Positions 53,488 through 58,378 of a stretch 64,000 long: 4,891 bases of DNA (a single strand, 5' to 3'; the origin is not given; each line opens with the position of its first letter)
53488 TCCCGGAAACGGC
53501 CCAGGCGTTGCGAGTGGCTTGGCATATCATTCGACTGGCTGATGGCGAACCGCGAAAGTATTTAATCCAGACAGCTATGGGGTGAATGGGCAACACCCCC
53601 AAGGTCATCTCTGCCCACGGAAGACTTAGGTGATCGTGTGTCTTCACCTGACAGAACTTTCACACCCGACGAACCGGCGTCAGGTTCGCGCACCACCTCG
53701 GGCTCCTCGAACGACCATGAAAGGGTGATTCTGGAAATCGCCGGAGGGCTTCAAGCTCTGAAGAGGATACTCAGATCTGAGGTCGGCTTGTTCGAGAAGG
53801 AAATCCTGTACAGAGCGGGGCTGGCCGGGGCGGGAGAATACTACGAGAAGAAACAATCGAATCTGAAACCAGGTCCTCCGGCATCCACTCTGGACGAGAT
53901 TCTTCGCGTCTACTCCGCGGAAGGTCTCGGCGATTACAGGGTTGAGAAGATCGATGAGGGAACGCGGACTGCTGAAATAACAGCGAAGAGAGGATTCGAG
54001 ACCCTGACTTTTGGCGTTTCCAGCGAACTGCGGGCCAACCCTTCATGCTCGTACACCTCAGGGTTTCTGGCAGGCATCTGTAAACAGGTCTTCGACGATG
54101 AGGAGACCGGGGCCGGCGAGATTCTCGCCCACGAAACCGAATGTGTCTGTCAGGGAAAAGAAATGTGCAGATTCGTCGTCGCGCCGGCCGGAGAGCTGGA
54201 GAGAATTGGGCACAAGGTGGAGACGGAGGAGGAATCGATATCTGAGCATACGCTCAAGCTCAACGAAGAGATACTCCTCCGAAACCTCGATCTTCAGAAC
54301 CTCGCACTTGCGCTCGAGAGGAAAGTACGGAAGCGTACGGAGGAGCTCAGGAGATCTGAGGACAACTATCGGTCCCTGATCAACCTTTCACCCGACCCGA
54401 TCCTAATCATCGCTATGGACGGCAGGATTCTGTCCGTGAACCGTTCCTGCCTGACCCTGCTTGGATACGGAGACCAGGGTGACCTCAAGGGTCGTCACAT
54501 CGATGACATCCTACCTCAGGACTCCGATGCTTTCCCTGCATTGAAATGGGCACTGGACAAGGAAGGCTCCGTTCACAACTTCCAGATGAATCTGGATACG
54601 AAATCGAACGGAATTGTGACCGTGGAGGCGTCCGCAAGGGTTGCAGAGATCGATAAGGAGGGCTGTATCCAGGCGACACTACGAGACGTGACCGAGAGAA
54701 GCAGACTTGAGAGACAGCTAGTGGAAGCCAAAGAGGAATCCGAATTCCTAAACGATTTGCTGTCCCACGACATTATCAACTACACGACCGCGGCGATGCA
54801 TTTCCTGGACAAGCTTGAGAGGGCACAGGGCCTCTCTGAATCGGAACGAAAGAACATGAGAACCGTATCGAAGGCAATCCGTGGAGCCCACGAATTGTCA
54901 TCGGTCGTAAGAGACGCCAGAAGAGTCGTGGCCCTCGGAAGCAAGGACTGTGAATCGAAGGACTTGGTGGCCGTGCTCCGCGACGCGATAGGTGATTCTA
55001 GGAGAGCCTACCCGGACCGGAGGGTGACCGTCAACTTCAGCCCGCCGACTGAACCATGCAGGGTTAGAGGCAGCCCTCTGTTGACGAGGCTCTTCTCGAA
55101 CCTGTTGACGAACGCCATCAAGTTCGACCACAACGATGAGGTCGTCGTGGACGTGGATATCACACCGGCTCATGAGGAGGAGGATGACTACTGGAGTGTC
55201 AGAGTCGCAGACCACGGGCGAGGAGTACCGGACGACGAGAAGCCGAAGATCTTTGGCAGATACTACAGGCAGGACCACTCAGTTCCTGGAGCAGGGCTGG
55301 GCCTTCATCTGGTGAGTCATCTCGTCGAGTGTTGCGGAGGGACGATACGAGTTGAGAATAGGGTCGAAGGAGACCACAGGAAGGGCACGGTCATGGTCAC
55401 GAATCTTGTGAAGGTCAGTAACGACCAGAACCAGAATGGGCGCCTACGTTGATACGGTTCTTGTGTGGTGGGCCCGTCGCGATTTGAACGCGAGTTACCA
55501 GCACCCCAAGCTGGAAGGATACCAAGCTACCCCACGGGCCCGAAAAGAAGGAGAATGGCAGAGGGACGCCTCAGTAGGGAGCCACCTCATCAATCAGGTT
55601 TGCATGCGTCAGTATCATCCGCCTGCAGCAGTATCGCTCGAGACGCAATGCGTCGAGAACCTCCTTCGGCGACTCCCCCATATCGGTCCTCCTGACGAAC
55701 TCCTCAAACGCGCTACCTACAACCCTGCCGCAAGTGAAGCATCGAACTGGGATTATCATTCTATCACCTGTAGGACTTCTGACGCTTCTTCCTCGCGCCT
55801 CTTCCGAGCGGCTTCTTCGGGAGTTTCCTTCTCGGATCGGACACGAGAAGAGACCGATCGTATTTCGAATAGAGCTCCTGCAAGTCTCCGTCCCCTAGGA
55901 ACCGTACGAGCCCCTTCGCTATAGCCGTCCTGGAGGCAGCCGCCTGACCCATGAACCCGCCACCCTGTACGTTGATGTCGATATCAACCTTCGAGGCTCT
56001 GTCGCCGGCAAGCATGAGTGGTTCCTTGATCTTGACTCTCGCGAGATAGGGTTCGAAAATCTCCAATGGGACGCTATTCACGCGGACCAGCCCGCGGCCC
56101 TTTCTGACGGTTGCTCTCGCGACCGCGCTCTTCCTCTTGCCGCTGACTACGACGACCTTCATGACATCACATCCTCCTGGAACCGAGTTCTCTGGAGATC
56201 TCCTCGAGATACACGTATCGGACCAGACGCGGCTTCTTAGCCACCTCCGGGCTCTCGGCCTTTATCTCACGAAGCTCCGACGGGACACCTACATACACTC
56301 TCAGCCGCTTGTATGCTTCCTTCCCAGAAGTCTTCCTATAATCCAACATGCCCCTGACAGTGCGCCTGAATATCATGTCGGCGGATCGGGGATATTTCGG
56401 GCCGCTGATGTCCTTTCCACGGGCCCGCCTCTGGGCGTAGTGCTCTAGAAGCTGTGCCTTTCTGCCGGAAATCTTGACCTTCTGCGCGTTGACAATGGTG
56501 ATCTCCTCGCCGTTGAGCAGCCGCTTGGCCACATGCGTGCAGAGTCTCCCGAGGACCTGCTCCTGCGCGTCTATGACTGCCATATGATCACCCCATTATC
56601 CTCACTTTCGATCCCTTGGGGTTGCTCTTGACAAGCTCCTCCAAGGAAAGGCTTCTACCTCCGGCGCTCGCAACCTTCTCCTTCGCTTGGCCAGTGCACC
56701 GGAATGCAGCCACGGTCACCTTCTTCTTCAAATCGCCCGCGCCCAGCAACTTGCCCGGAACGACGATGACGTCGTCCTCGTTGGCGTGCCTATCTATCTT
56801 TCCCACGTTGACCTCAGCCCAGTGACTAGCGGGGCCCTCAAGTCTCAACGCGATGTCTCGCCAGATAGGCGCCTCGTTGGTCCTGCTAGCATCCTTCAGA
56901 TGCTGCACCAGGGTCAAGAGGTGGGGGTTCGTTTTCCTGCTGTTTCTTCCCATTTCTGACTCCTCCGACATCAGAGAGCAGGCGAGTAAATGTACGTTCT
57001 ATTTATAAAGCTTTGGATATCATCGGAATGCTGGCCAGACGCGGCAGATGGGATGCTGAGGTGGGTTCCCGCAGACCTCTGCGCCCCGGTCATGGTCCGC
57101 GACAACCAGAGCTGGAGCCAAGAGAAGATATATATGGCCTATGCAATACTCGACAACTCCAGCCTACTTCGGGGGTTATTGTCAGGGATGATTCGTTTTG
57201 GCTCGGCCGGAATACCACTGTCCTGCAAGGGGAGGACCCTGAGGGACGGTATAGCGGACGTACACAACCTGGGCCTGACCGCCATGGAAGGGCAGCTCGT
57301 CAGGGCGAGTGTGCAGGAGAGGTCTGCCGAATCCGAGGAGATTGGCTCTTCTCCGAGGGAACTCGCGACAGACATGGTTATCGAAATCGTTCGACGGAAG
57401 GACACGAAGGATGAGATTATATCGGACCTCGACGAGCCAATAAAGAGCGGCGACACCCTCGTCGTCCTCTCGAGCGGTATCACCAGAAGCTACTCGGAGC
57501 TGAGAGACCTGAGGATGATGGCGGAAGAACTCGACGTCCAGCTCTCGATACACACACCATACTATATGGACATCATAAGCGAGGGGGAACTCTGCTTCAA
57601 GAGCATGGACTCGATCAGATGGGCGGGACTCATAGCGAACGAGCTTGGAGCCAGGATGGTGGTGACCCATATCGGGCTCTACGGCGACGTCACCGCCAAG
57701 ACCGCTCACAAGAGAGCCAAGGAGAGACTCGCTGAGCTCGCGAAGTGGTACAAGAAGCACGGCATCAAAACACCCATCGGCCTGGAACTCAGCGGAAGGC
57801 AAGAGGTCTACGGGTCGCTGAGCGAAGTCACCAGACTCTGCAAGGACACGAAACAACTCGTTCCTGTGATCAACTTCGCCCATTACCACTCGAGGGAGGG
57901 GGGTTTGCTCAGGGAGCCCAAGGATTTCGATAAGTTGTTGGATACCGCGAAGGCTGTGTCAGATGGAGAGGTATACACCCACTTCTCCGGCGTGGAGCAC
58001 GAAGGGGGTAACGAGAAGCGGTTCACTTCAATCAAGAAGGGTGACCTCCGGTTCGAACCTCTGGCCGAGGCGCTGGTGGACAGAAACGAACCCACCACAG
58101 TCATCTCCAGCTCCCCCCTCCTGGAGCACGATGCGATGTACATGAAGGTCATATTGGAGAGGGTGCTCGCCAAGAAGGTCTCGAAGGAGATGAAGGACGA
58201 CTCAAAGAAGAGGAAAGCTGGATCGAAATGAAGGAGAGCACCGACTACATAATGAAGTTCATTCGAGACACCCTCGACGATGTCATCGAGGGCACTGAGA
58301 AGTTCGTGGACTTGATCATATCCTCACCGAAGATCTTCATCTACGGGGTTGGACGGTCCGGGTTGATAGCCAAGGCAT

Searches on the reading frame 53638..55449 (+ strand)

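Call 20: search_protein_families(library=pfam, proteins=[window:53638-55449:+], max_evalue=0.001)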
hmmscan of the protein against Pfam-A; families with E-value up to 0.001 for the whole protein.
window:53638-55449:+ (604 aa): 7 families
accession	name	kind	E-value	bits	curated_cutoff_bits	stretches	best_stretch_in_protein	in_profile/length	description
PF02518.31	HATPase_c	-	6.9e-21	75.2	26.4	1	481-587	5-104/111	Histidine kinase-, DNA gyrase B-, and HSP90-like ATPase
PF13426.13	PAS_9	-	8.2e-12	45.8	27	1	252-353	1-103/103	PAS domain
PF00989.32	PAS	-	2.7e-09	37.4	22.6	1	243-351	2-113/113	PAS fold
PF13188.13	PAS_8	-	3.5e-09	36.7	21.8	1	244-298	3-57/65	PAS domain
PF08448.16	PAS_4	-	6e-06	26.9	23.1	1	250-356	3-110/110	PAS fold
PF13581.12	HATPase_c_2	-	4e-05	24.1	27.4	1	489-566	39-112/127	Histidine kinase-like ATPase domain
PF02830.23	V4R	-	0.00052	20.5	31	0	134-182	19-61/62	V4R domain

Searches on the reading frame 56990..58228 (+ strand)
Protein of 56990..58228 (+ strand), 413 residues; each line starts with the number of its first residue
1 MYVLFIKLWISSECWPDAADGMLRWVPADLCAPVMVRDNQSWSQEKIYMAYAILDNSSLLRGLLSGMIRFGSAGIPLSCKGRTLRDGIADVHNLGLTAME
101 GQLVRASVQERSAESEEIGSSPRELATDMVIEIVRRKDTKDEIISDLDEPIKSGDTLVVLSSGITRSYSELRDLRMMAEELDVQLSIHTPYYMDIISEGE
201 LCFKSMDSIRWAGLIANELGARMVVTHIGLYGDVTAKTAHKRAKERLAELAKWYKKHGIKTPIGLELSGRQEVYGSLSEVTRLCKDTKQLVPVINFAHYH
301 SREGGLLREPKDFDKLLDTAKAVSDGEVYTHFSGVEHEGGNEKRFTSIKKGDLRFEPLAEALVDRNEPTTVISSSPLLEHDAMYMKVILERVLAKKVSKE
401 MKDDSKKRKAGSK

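Call 94: search_protein_families(library=pfam, proteins=[window:56990-58228:+], max_evalue=0.00001)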
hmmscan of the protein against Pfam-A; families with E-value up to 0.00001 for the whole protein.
window:56990-58228:+ (413 aa): 1 family
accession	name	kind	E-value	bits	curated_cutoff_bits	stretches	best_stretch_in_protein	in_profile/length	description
PF01261.30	AP_endonuc_2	-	7e-18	65.7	31.1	1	170-366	29-220/249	Xylose isomerase-like TIM barrel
